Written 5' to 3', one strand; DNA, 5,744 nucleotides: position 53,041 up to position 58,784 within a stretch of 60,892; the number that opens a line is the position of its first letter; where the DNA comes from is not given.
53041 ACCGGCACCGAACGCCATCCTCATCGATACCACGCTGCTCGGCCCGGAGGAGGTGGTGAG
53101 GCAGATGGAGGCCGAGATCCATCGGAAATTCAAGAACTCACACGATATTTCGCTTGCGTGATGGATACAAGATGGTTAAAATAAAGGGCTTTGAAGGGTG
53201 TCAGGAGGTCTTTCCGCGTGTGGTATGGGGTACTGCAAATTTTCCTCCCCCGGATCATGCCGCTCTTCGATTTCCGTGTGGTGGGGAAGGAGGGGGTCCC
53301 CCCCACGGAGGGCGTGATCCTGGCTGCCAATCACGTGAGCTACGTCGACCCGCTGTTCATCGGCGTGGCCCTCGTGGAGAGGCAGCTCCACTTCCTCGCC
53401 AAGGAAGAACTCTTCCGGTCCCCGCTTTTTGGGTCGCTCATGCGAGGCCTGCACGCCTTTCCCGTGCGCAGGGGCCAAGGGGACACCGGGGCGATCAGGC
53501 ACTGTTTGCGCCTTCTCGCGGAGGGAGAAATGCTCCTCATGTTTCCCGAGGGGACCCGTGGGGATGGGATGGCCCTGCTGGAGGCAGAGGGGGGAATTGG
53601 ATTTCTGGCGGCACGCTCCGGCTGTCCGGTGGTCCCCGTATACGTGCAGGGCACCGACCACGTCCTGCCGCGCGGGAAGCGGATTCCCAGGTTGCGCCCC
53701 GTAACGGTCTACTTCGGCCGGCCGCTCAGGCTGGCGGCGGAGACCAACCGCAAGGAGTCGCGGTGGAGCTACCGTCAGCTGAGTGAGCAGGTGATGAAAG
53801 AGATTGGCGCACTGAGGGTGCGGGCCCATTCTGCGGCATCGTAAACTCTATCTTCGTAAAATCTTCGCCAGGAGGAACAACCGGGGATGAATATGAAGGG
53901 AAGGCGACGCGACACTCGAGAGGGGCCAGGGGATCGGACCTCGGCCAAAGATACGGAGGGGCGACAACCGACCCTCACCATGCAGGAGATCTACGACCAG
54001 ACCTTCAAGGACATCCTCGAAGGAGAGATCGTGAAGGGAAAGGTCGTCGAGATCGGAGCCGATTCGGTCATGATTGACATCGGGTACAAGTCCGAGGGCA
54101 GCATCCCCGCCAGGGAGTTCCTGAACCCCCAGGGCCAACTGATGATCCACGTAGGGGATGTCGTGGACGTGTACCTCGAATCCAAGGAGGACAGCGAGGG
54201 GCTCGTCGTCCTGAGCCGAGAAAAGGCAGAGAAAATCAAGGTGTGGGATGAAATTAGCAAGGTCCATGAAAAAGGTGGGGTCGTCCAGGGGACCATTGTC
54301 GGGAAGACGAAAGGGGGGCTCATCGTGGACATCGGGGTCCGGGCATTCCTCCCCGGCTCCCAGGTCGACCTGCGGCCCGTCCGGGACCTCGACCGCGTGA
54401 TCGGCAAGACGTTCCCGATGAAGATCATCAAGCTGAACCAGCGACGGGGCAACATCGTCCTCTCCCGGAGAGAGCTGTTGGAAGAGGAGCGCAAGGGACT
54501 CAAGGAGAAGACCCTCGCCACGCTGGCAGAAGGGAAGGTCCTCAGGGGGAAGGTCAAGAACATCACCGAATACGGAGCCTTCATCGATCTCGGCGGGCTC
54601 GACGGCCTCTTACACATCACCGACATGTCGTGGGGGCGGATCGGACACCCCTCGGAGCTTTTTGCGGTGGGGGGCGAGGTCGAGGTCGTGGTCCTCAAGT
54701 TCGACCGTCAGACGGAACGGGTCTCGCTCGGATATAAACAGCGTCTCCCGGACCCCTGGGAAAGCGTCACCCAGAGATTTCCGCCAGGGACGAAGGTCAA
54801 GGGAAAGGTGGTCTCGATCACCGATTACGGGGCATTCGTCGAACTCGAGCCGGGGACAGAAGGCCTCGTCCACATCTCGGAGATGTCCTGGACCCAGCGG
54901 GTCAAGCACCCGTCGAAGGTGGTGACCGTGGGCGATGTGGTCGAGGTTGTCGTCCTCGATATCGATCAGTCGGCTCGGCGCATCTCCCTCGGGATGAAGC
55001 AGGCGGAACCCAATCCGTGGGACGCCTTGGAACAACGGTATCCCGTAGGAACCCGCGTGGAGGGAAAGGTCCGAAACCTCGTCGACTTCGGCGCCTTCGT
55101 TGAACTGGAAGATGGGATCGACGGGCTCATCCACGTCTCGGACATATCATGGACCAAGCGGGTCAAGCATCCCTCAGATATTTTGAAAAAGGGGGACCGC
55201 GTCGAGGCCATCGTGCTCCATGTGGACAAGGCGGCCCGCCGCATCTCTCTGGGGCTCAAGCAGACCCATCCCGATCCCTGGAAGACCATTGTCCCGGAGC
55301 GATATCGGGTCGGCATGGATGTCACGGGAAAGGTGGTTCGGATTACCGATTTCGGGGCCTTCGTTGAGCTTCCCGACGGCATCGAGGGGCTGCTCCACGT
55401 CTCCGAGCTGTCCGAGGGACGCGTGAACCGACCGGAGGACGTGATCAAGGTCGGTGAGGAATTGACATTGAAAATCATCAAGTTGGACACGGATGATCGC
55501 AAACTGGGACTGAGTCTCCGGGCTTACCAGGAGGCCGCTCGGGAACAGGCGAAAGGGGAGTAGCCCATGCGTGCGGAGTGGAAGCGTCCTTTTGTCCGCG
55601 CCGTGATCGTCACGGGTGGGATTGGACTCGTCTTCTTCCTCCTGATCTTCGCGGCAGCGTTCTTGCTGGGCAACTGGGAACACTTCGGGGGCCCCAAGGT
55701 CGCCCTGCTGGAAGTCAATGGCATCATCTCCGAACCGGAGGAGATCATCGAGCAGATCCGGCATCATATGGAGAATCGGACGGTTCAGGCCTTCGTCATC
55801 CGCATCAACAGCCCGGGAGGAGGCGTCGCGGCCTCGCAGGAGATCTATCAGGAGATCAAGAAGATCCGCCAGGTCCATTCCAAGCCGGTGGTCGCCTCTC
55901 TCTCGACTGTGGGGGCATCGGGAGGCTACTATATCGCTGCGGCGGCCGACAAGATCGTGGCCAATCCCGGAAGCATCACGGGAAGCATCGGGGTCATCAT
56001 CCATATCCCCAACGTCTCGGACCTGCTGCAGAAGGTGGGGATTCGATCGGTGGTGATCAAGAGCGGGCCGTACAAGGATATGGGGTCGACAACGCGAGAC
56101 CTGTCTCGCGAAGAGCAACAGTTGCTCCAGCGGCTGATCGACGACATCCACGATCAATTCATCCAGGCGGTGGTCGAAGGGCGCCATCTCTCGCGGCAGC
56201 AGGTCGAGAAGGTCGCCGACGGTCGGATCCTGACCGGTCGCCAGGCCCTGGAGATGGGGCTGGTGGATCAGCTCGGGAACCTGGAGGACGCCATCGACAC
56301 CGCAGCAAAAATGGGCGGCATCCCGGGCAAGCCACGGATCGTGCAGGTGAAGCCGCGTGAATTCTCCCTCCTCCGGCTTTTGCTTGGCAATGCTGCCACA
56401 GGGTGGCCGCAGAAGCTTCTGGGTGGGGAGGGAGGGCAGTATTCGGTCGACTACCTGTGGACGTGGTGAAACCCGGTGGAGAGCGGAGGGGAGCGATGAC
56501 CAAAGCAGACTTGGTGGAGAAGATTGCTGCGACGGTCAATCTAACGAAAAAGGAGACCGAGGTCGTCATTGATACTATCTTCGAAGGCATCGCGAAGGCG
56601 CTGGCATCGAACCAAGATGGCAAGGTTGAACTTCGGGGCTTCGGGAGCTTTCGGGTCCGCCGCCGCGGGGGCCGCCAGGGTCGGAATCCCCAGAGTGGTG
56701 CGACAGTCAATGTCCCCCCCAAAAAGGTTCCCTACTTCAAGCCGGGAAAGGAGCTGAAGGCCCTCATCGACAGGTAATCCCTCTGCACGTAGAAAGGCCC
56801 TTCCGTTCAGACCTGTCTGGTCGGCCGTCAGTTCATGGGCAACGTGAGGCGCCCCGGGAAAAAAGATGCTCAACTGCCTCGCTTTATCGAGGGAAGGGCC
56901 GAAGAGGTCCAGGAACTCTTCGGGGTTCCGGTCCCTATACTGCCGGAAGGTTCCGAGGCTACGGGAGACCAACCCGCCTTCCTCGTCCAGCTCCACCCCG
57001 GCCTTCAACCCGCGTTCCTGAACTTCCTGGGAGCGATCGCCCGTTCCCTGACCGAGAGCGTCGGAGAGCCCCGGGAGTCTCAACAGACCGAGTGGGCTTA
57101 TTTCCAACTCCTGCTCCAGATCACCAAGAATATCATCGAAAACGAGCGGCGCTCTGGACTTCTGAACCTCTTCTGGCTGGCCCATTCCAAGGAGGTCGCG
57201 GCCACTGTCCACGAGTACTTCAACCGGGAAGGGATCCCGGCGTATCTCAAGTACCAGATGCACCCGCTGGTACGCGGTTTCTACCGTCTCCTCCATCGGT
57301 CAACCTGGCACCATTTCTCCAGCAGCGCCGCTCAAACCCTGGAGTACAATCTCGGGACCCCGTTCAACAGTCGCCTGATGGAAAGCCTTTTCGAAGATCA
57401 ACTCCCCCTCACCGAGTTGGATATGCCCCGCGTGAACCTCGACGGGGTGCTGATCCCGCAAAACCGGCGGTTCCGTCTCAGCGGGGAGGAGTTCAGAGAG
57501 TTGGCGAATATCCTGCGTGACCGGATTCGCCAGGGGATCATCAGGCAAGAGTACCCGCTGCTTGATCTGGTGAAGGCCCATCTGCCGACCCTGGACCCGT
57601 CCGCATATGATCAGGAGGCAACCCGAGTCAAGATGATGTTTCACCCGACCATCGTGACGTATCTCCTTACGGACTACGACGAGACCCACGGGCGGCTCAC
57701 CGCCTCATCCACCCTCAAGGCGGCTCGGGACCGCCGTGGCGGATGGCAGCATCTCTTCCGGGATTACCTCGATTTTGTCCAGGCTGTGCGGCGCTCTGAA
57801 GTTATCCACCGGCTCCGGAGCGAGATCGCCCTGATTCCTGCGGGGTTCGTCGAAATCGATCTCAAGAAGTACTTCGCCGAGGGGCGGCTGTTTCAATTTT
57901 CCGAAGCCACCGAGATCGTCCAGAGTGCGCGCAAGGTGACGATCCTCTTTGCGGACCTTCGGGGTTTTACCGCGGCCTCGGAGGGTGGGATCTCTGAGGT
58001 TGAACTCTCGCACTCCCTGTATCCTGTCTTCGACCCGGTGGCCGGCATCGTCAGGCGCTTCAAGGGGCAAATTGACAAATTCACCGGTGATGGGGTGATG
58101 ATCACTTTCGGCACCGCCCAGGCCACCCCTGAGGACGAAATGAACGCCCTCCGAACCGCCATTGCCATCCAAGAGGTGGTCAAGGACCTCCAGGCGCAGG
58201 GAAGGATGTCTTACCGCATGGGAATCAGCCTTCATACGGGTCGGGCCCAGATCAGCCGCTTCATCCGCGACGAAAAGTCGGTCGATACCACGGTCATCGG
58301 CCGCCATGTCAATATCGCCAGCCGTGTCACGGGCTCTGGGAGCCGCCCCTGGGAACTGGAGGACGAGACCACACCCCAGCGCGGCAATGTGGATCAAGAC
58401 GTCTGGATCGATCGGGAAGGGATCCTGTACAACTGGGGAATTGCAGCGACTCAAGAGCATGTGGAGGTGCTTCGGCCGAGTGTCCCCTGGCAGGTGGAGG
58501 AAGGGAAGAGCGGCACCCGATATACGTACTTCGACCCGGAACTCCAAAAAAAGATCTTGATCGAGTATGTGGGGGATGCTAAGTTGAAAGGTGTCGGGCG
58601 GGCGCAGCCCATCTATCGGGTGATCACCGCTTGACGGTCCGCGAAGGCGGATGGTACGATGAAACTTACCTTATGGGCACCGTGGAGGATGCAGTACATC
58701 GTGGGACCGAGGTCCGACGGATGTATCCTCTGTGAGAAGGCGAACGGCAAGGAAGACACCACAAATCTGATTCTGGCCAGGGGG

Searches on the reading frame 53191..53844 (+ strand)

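Call 27: search_protein_families(library=pfam, proteins=[window:53191-53844:+], max_evalue=0.00001)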
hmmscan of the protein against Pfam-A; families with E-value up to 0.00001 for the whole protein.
window:53191-53844:+ (217 aa): 1 family
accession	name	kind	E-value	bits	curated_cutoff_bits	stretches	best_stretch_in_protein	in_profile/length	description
PF01553.26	Acyltransferase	-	3.9e-30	104.8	23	1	28-152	2-131/132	Acyltransferase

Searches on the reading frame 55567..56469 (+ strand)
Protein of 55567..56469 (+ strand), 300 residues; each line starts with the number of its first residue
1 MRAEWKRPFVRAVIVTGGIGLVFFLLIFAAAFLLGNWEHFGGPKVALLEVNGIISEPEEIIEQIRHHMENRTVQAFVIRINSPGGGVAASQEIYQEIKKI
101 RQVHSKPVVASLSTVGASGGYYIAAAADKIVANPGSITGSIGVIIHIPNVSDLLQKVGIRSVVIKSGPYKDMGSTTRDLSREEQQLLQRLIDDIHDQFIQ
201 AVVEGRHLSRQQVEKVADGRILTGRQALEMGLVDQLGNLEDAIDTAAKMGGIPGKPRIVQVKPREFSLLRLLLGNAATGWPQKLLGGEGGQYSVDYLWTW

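Call 27: search_protein_families(library=pfam, proteins=[window:55567-56469:+], max_evalue=0.00001)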
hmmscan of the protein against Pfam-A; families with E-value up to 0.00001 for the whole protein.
window:55567-56469:+ (300 aa): 3 families
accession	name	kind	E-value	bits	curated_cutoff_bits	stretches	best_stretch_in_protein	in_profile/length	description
PF01343.23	Peptidase_S49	-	3.8e-54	183.3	24.9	1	104-248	5-149/154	Peptidase family S49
PF25145.1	NfeD1b_N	-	5.8e-08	33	40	1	61-145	19-99/189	NfeD1b, N-terminal domain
PF00574.28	CLP_protease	-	3.7e-07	30.6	20.2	0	59-129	32-98/182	Clp protease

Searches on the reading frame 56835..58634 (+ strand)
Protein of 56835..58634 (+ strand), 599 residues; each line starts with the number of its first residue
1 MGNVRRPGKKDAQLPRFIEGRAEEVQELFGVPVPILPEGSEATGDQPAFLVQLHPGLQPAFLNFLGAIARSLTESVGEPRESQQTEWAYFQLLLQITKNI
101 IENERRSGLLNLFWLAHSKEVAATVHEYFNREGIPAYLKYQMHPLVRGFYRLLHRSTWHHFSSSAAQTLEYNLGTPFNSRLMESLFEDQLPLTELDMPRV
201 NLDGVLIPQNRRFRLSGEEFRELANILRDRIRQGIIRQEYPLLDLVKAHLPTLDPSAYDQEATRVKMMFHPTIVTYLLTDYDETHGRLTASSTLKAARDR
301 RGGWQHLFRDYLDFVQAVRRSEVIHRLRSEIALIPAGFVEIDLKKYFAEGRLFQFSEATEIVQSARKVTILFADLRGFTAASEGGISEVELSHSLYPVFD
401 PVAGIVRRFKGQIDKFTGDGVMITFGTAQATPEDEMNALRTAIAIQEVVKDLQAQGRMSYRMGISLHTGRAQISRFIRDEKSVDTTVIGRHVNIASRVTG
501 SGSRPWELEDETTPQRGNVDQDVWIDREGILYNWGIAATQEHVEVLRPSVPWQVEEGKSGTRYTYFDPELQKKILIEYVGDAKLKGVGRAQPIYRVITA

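Call 27: search_protein_families(library=pfam, proteins=[window:56835-58634:+], max_evalue=0.00001)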
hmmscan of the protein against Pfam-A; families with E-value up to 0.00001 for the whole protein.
window:56835-58634:+ (599 aa): 1 family
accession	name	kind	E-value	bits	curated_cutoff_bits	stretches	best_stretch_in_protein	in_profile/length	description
PF00211.25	Guanylate_cyc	-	3.3e-09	37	21.9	1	363-502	4-140/183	Adenylate and Guanylate cyclase catalytic domain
